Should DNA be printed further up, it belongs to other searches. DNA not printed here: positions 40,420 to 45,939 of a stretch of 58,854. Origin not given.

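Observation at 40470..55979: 15.4-kb three-gene island of giant lipobox-anchored Flg_new-repeat proteins, two with PL1 pectate-lyase domains: candidate surface pectin-capture and degradation apparatus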

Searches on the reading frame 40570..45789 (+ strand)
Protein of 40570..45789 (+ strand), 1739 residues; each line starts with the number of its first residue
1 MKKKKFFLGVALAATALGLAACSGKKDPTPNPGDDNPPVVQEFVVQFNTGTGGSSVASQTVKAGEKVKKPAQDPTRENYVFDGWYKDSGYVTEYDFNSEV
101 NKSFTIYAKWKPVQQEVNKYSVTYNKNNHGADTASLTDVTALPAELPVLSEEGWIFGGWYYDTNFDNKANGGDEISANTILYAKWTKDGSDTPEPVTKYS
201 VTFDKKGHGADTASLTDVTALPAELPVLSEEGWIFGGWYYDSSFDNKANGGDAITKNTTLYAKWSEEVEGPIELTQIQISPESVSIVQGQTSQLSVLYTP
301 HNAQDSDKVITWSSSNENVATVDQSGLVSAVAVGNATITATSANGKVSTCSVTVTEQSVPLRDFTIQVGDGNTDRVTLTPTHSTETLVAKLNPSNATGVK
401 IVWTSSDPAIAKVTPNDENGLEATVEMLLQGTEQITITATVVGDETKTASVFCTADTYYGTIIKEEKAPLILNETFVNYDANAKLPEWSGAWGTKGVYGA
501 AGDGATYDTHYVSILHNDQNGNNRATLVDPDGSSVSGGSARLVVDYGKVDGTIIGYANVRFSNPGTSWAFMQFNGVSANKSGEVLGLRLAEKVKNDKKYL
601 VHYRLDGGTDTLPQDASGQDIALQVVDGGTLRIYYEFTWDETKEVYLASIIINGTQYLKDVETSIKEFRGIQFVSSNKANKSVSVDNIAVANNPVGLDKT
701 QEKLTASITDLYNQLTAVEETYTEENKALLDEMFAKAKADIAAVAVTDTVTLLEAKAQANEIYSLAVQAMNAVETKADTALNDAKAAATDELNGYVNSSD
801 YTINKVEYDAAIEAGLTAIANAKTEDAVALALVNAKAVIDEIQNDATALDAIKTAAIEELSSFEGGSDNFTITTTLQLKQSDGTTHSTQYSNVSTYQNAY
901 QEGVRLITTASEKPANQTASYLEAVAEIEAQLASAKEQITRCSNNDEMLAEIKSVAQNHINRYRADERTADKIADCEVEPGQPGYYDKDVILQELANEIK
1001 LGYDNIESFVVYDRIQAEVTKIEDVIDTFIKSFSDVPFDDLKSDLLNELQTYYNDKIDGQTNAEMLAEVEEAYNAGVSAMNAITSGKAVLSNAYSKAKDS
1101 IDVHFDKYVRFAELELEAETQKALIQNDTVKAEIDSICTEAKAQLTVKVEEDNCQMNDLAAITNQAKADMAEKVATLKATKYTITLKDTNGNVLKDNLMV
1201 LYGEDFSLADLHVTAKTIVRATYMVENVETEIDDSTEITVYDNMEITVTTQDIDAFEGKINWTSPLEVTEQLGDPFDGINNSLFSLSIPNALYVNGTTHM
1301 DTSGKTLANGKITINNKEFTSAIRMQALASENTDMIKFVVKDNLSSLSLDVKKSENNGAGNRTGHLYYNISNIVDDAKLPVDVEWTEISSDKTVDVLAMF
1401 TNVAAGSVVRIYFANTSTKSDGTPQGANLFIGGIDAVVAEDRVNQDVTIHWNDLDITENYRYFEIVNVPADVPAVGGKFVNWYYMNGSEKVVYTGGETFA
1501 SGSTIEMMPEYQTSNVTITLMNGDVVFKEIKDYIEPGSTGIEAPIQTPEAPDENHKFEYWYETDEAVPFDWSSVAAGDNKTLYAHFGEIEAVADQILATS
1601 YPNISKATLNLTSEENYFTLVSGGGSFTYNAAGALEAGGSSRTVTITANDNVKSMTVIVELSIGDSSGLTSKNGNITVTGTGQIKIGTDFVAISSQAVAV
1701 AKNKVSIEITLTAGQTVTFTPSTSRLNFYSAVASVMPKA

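Call 5: search_protein_families(library=pfam, proteins=[window:40570-45789:+], max_evalue=0.01)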
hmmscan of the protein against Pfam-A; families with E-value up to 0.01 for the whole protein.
window:40570-45789:+ (1739 aa): 4 families
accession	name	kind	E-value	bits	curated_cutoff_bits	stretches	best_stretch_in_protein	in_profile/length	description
PF09479.16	Flg_new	-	4.7e-37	126.4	27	3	44-109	2-65/65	Listeria-Bacteroides repeat domain (List_Bact_rpt)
PF02368.24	Big_2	-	1.7e-20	73.2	22.8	2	275-349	3-76/79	Bacterial Ig-like domain (group 2)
PF20578.4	aBig_2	-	0.0015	18.7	27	0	390-450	26-80/89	Atrophied bacterial Ig domain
PF00041.27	fn3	-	0.0053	17.4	25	0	105-135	15-42/84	Fibronectin type III domain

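Call 6: search_protein_families(library=ncbifam, proteins=[window:40570-45789:+], max_evalue=0.01)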
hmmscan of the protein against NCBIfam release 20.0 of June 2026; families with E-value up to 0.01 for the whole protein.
window:40570-45789:+ (1739 aa): 1 family
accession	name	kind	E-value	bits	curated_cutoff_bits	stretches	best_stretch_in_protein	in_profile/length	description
TIGR02543.1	List_Bact_rpt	repeat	5.2e-16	58.7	20.95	2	74-113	1-43/44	TIGR02543 family repeat protein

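Call 9: search_solved_structures(query=window:40570-45789:+, max_evalue=0.01)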
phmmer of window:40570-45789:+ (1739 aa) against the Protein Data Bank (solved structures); distinct sequences matched with E-value up to 0.01: 16.
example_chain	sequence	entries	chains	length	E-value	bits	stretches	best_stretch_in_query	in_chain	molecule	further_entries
9ifo_A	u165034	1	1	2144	2.5e-15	58.4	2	265-360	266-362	Teneurin-Like Protein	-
9pt5_A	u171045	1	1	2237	3e-15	58.2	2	265-360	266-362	Teneurin-like protein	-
8gyr_A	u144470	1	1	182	6.3e-11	43.8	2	273-345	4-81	Leptospira Immunoglobulin-like protein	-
8gyr_B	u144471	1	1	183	7.3e-11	43.6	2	273-354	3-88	LigA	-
10qf_A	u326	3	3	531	3.6e-10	41.4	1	189-267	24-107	exo-alpha-sialidase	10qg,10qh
10qi_A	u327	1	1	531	3.6e-10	41.4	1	189-267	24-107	exo-alpha-sialidase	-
7quz_AAA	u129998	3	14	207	2e-08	35.6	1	271-368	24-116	Beta-1,3-glucanase bglH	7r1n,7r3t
6n1a_A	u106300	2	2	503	4.7e-05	24.4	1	276-357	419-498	Carbohydrate-binding protein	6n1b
2y5p_A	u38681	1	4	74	5.2e-05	24.3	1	55-111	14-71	INTERNALIN B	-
9mfe_A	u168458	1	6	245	0.00015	22.7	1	265-355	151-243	Major tail protein V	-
1m9s_A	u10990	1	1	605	0.00019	22.4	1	43-117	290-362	Internalin B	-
2l04_A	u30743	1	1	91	0.0005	21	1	275-355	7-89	Major tail protein V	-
2y5q_A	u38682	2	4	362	0.00063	20.7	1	42-111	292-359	INTERNALIN B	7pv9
9qr4_A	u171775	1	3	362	0.00079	20.3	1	43-111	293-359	Internalin B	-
9qr5_A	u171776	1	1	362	0.00084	20.2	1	41-111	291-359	Internalin B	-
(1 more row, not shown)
